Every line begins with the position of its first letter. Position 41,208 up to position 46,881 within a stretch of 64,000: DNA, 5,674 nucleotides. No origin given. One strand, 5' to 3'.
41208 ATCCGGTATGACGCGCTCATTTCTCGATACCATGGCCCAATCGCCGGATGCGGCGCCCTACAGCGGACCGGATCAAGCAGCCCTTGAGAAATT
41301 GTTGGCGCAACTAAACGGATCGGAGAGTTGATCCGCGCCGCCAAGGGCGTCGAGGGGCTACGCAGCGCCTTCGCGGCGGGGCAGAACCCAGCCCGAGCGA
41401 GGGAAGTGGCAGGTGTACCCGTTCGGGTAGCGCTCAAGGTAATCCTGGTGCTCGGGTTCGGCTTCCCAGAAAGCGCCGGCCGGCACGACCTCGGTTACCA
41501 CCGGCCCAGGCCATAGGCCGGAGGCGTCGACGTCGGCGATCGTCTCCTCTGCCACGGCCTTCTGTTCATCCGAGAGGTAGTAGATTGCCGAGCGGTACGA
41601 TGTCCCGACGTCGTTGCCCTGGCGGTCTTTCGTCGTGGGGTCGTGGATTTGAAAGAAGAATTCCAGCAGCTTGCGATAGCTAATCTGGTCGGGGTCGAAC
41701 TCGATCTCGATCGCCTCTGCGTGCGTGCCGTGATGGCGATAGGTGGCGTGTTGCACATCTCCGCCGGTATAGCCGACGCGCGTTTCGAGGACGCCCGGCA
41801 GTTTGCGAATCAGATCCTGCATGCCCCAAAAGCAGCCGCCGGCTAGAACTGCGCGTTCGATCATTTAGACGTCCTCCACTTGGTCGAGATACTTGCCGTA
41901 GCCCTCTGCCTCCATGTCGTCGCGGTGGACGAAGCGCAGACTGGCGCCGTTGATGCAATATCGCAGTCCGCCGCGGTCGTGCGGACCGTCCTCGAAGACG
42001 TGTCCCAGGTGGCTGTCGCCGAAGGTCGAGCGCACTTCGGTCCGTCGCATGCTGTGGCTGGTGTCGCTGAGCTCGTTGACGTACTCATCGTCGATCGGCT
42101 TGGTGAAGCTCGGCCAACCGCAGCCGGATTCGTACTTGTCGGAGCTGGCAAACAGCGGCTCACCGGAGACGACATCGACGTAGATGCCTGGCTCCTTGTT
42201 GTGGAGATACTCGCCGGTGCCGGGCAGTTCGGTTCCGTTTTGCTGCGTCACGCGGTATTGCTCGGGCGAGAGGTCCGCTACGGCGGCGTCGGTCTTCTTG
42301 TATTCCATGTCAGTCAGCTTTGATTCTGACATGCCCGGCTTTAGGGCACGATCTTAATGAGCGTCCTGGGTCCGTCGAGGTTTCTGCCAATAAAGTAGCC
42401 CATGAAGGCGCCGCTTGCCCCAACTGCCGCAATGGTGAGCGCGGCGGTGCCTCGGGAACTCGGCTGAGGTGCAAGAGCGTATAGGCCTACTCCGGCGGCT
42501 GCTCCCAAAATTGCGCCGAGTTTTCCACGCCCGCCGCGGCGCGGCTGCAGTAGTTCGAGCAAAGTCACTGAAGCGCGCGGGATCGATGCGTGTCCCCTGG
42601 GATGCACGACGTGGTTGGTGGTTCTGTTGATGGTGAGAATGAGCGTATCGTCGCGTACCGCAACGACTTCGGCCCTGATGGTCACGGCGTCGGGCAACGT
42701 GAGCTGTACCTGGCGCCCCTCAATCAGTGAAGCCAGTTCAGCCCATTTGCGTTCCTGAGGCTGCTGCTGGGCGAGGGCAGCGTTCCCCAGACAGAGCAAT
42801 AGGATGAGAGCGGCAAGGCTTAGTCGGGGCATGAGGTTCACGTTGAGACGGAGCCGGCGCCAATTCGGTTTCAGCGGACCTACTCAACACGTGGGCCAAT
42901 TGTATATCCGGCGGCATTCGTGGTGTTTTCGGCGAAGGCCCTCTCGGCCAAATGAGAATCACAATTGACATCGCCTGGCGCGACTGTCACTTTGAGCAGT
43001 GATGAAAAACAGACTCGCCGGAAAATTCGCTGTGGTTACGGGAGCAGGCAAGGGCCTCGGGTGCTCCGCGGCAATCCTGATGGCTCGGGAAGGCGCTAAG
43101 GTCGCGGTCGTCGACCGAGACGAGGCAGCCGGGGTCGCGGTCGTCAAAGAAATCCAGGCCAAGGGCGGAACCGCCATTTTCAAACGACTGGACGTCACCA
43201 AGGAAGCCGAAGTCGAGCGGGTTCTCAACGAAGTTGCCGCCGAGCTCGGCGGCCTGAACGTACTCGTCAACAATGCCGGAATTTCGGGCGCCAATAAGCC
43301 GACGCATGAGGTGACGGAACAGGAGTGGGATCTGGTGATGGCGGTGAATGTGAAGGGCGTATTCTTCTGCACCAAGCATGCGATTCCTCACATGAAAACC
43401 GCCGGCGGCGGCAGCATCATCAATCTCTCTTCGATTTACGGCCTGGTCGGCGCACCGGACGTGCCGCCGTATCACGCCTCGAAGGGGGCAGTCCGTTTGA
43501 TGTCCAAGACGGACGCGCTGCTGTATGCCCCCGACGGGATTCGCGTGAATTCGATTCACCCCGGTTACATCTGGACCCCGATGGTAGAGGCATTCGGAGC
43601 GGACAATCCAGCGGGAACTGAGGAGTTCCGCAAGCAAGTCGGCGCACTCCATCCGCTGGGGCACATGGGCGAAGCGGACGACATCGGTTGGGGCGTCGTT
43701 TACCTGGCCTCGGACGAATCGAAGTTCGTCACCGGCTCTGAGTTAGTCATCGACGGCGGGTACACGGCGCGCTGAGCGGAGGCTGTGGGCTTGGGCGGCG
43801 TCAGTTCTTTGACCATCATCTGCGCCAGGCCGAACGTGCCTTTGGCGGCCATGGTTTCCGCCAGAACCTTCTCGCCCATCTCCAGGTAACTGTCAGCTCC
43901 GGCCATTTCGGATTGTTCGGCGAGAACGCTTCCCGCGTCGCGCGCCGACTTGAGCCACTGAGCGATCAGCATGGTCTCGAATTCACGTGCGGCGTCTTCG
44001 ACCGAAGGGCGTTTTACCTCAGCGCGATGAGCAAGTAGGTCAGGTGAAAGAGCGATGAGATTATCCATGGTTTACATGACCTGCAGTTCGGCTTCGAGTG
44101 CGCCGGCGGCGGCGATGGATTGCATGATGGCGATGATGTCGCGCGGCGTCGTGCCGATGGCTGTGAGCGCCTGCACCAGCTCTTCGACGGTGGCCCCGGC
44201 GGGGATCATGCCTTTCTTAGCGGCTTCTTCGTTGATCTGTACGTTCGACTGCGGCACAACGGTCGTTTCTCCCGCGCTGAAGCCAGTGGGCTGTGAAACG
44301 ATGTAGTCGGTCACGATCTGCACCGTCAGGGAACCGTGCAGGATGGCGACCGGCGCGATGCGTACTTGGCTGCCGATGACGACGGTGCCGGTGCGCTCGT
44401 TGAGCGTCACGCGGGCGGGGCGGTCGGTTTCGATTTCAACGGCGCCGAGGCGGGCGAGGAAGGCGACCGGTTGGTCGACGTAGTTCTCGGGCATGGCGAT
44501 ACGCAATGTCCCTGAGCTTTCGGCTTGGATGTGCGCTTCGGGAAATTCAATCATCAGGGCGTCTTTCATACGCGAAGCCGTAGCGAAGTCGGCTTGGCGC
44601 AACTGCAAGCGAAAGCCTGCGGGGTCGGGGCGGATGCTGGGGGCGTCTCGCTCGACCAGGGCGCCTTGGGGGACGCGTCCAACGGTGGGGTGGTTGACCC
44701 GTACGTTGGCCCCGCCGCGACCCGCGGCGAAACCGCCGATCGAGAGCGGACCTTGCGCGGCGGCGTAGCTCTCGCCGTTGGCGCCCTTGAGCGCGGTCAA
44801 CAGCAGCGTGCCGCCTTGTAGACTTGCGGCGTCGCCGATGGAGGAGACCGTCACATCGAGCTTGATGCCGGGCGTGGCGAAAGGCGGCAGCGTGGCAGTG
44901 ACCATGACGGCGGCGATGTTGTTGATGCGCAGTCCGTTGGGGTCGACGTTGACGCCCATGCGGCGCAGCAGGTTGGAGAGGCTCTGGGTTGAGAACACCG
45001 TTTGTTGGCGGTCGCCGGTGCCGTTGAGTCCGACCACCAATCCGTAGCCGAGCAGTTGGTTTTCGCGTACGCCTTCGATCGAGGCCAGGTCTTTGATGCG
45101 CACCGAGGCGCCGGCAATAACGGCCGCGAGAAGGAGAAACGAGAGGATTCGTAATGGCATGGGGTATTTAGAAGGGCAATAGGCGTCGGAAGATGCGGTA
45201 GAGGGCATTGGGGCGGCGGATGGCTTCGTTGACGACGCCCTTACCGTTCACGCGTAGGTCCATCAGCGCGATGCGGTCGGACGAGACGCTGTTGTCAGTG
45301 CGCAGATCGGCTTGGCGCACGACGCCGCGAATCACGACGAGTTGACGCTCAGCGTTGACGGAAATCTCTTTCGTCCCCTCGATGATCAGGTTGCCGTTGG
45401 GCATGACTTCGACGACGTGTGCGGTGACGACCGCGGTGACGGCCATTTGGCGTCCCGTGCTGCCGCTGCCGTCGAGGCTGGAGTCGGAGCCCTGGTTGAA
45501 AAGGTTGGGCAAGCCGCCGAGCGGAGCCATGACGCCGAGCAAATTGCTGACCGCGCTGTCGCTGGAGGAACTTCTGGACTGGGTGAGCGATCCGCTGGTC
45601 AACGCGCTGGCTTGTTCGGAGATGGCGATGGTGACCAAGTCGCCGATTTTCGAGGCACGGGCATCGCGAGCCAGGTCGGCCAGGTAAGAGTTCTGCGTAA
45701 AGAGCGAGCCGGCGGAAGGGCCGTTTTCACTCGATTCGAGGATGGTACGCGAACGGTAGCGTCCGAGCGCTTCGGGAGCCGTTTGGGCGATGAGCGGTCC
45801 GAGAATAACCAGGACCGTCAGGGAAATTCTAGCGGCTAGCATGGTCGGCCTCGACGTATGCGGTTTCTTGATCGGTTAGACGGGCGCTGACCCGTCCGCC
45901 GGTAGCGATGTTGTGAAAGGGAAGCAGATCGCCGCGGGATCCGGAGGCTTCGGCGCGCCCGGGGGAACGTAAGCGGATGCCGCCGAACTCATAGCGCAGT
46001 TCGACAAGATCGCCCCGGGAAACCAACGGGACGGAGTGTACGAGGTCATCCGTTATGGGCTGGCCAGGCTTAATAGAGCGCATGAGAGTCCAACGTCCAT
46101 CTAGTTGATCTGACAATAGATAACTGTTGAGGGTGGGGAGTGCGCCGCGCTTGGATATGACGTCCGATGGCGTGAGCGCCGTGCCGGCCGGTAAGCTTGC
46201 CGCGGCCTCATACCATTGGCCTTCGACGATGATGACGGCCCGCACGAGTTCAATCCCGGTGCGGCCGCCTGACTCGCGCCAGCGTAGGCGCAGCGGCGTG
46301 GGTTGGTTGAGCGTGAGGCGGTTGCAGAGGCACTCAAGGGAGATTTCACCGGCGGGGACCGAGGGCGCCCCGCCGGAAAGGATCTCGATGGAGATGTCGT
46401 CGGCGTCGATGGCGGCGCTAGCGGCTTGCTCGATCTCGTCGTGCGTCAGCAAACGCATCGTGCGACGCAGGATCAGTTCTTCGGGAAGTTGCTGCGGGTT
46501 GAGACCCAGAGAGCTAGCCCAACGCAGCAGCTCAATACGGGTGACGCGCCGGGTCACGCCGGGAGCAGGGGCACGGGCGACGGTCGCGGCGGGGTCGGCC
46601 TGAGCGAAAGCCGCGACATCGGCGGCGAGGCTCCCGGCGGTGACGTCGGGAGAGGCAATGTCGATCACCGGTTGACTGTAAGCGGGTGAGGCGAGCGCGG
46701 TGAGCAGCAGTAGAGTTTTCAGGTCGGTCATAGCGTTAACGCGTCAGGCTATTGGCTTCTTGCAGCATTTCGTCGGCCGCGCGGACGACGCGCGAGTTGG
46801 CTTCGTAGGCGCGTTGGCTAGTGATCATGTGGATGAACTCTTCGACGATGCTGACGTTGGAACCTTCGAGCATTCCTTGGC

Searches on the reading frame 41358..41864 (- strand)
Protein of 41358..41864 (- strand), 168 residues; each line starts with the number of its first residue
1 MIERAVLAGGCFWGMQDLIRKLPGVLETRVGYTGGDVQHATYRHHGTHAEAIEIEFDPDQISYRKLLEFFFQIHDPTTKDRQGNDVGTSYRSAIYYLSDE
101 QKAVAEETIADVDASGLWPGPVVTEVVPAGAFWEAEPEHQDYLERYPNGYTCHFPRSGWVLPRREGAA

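Call 29: search_protein_families(library=pfam, proteins=[window:41358-41864:-], max_evalue=0.001)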
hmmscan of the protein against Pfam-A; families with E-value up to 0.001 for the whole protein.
window:41358-41864:- (168 aa): 1 family
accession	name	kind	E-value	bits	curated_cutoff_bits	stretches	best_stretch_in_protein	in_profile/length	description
PF01625.27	PMSR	-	8.2e-59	198.7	23.7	1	5-152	2-153/153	Peptide methionine sulfoxide reductase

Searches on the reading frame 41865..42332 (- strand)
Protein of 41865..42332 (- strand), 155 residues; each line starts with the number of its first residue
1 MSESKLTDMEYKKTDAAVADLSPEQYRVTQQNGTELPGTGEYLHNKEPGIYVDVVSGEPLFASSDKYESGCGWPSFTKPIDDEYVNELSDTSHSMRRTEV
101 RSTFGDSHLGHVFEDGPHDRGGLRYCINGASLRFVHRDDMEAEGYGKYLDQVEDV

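Call 29: search_protein_families(library=pfam, proteins=[window:41865-42332:-], max_evalue=0.001)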
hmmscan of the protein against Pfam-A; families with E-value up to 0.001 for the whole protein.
window:41865-42332:- (155 aa): 1 family
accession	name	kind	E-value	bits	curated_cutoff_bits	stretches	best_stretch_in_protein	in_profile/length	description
PF01641.26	SelR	-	1.6e-48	163.9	24.9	1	21-135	1-115/116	SelR domain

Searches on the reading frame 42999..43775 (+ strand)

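Call 29: search_protein_families(library=pfam, proteins=[window:42999-43775:+], max_evalue=0.001)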
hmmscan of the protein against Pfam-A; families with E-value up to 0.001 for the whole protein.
window:42999-43775:+ (258 aa): 4 families
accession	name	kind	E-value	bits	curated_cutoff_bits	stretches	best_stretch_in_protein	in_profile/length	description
PF13561.12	adh_short_C2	-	3.3e-67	226.9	27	1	15-256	1-236/236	Enoyl-(Acyl carrier protein) reductase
PF00106.31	adh_short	-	2.8e-60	203.6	26.6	1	9-201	1-192/195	short chain dehydrogenase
PF08659.16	KR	-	1.4e-12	48.3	22.6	1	12-161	4-152/180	KR domain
PF23441.1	SDR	-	9.4e-06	25.6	27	1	65-254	69-254/258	SDR-like rossmann domain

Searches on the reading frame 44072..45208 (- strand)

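Call 31: search_protein_families(library=pfam, proteins=[window:44072-45208:-], max_evalue=0.001)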
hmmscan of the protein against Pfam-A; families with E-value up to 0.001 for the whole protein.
window:44072-45208:- (378 aa): 1 family
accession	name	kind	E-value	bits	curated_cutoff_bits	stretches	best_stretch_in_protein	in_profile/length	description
PF02119.21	FlgI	-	3e-128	428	25.3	1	37-377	1-343/343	Flagellar P-ring protein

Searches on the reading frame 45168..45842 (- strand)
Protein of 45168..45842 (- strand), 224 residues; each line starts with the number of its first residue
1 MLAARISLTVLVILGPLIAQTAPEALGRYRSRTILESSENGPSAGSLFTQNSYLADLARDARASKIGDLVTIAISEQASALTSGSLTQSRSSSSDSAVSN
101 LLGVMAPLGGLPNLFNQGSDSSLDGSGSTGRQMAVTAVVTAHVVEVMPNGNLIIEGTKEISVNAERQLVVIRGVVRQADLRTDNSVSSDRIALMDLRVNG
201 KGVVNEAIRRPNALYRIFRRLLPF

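Call 31: search_protein_families(library=pfam, proteins=[window:45168-45842:-], max_evalue=0.001)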
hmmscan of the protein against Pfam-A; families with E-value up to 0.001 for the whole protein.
window:45168-45842:- (224 aa): 1 family
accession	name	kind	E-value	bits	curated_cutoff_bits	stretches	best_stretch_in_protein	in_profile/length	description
PF02107.21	FlgH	-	4.3e-45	153.9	27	1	43-223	3-172/172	Flagellar L-ring protein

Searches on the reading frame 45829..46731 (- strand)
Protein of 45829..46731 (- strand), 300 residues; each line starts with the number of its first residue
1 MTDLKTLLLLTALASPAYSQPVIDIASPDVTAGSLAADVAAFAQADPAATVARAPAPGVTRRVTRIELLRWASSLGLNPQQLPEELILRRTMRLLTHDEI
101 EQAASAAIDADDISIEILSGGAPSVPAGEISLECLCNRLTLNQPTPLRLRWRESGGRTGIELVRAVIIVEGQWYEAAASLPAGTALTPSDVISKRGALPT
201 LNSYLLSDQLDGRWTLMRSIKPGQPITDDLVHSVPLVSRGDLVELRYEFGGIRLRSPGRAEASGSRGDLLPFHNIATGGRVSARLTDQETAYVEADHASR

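Call 31: search_protein_families(library=pfam, proteins=[window:45829-46731:-], max_evalue=0.001)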
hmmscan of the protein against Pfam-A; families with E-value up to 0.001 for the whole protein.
window:45829-46731:- (300 aa): 2 families
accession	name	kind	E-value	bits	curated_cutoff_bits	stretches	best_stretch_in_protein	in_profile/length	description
PF13144.11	ChapFlgA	-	3.5e-17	63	23.8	1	174-291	4-120/122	Chaperone for flagella basal body P-ring formation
PF08666.17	SAF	-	8.4e-06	26.7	21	1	176-230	6-61/63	SAF domain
